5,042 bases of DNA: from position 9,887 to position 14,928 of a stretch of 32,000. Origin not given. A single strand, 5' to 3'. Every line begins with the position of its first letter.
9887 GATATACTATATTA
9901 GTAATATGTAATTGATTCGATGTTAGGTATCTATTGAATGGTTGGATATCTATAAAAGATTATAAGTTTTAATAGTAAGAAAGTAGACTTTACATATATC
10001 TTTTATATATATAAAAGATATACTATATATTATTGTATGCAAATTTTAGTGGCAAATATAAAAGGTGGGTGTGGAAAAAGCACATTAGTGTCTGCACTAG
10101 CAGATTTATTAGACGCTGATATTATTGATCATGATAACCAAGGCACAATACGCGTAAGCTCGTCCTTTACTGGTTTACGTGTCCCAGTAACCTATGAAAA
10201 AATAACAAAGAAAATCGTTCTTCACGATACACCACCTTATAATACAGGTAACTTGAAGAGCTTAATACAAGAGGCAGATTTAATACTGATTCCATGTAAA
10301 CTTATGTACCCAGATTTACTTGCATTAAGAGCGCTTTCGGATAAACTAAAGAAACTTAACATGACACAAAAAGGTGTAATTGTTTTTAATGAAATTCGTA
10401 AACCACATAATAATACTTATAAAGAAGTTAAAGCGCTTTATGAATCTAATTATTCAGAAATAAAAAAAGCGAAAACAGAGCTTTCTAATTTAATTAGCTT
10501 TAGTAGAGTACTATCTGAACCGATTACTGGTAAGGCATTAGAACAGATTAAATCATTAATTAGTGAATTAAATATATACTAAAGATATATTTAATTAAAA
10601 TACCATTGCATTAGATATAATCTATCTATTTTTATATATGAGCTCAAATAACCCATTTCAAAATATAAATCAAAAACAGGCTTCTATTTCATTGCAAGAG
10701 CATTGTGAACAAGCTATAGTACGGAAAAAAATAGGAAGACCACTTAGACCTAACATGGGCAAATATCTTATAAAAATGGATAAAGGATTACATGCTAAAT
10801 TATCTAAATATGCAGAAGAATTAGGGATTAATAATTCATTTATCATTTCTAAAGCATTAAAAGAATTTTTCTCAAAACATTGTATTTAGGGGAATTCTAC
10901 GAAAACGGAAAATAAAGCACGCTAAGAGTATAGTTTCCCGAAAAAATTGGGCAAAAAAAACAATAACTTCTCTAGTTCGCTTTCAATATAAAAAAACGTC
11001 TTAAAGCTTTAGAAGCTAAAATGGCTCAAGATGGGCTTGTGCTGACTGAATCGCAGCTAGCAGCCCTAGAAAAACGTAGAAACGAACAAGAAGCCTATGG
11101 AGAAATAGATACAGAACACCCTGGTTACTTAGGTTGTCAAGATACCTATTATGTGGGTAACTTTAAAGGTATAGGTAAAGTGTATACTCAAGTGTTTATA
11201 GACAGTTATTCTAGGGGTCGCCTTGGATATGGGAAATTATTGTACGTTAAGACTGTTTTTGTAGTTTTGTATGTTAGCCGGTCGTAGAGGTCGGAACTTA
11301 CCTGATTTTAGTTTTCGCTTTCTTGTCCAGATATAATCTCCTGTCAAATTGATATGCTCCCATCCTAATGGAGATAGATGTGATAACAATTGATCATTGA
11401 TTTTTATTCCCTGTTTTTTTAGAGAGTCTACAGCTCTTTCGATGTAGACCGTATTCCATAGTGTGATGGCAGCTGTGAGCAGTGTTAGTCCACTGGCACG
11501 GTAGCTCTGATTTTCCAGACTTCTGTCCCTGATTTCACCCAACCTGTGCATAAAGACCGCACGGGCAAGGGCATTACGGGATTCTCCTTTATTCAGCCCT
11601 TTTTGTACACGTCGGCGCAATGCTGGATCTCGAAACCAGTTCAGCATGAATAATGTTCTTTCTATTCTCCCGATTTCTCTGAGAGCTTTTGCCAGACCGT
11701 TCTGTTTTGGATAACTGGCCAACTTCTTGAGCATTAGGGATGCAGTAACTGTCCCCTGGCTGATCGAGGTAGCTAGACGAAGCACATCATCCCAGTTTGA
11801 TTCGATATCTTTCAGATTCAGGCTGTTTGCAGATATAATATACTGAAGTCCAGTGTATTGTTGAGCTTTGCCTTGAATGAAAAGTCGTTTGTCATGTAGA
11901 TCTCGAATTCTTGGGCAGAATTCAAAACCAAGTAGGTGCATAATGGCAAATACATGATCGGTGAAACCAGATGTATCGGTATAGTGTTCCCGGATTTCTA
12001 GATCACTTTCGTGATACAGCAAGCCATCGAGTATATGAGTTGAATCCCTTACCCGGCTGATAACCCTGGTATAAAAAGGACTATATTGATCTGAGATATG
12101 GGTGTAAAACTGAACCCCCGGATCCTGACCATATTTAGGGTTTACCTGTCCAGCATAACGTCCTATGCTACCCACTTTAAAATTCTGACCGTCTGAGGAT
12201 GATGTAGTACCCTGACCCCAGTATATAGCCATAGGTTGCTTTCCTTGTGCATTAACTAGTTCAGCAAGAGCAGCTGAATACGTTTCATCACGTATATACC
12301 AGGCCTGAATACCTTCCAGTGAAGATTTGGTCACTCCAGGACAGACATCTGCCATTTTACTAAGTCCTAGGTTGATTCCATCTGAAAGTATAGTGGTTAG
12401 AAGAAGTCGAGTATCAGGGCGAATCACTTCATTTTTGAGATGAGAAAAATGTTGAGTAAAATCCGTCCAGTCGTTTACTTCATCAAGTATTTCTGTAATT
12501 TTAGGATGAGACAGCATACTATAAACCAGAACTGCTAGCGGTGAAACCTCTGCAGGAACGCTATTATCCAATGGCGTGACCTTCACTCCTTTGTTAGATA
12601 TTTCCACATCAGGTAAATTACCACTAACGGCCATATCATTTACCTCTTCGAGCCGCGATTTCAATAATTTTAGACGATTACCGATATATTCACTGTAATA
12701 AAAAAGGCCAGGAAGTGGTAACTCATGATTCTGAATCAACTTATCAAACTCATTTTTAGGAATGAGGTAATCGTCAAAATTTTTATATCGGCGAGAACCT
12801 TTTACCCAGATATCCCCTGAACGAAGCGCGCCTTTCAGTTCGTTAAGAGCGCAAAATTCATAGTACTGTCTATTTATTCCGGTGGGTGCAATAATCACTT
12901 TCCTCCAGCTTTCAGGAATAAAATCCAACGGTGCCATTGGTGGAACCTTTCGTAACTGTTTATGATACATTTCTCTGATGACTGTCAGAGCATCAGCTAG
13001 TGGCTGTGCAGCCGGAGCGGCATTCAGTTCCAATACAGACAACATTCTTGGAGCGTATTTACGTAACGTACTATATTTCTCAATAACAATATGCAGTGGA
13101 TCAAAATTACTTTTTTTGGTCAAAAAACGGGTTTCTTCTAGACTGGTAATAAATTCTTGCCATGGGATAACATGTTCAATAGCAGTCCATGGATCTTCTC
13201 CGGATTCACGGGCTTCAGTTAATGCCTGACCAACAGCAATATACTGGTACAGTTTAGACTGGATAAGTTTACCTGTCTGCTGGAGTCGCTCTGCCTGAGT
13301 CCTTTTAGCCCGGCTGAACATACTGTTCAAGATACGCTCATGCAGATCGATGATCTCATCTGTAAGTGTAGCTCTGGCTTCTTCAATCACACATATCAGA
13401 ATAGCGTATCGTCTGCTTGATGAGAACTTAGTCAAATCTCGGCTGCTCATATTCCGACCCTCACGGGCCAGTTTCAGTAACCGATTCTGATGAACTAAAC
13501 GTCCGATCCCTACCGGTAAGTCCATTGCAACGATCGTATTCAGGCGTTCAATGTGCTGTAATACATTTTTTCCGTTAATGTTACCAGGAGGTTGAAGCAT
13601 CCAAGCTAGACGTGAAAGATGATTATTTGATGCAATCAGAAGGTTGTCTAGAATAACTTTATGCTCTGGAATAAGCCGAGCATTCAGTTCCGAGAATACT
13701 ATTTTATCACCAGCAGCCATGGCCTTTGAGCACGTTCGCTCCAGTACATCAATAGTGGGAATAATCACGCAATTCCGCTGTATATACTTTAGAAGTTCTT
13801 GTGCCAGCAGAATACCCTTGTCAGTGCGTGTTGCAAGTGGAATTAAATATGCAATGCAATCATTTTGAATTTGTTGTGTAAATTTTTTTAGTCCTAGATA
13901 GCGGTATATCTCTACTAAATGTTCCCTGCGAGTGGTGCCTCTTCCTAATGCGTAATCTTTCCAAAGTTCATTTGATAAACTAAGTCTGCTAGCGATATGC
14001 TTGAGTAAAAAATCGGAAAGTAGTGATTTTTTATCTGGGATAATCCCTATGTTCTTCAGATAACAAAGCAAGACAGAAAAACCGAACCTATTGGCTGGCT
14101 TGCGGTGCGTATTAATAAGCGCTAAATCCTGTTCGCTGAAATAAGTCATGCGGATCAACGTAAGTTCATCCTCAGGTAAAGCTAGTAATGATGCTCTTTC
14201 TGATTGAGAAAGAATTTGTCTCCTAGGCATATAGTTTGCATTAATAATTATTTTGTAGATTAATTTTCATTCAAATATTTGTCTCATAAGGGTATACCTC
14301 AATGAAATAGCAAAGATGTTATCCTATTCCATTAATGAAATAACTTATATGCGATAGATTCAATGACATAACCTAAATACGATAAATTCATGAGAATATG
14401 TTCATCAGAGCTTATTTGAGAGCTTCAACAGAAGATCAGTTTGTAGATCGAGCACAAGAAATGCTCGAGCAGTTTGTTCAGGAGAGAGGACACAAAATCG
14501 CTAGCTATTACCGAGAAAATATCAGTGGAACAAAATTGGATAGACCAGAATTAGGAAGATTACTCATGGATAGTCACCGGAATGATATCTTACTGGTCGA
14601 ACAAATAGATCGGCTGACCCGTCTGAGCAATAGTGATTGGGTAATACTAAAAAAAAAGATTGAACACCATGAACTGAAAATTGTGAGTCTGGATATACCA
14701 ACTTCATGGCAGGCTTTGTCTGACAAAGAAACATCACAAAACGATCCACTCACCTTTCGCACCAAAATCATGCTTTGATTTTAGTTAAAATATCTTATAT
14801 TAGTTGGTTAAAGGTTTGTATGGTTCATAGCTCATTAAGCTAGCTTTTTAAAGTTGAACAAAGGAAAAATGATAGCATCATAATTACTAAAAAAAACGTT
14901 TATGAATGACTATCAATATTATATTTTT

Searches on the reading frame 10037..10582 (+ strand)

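Call 29: search_protein_families(library=pfam, proteins=[window:10037-10582:+], max_evalue=0.01)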
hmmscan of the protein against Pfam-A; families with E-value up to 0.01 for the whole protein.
window:10037-10582:+ (181 aa): 2 families
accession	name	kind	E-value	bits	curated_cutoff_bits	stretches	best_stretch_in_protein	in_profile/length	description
PF01656.29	CbiA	-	2.7e-06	27.8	25.4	1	3-136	1-101/125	CobQ/CobB/MinD/ParA nucleotide binding domain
PF13614.12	AAA_31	-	4.3e-05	24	27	0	3-37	4-43/177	AAA domain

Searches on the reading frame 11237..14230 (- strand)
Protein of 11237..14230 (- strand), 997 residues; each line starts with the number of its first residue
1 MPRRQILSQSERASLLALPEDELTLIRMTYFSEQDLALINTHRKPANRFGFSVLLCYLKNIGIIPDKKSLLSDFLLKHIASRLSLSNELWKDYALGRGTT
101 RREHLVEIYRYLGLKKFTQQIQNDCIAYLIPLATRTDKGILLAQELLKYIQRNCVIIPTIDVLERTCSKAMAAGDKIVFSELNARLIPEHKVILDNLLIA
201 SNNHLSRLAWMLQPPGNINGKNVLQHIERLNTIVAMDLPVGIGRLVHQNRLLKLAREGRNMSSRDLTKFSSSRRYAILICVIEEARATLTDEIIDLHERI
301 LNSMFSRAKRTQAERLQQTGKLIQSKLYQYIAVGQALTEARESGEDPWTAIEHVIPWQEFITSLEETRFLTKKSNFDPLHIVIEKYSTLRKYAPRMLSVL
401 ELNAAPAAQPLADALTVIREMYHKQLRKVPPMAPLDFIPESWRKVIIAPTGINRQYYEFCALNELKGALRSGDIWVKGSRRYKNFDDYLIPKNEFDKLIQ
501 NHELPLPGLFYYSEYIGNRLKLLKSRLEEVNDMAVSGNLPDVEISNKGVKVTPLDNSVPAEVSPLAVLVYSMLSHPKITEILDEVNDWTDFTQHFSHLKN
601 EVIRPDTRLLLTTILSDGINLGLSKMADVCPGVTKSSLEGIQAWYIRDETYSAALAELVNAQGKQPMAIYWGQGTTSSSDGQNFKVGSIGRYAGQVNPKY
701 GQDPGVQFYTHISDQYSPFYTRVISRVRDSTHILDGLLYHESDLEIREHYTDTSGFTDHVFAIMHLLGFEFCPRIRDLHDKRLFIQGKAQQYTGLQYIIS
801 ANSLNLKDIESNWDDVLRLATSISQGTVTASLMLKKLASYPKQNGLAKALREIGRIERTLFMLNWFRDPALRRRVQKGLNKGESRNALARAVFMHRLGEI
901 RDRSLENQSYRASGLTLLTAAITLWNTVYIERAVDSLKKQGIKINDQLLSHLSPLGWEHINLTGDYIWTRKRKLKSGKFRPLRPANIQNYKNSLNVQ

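Call 8: search_protein_families(library=ncbifam, proteins=[window:11237-14230:-], max_evalue=0.00001)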
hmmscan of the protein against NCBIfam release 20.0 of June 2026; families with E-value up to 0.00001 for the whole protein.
window:11237-14230:- (997 aa): 1 family
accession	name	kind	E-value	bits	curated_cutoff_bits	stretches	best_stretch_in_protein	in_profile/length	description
NF033527.1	transpos_Tn3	equivalog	0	1104.1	500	1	21-969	2-954/954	Tn3 family transposase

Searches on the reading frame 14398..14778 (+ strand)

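Call 29: search_protein_families(library=pfam, proteins=[window:14398-14778:+], max_evalue=0.01)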
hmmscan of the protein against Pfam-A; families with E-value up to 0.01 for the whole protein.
window:14398-14778:+ (126 aa): 1 family
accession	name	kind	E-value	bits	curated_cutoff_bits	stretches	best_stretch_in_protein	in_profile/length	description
PF00239.26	Resolvase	-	3.6e-19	69.7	23.3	1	5-101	3-104/145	Resolvase, N terminal domain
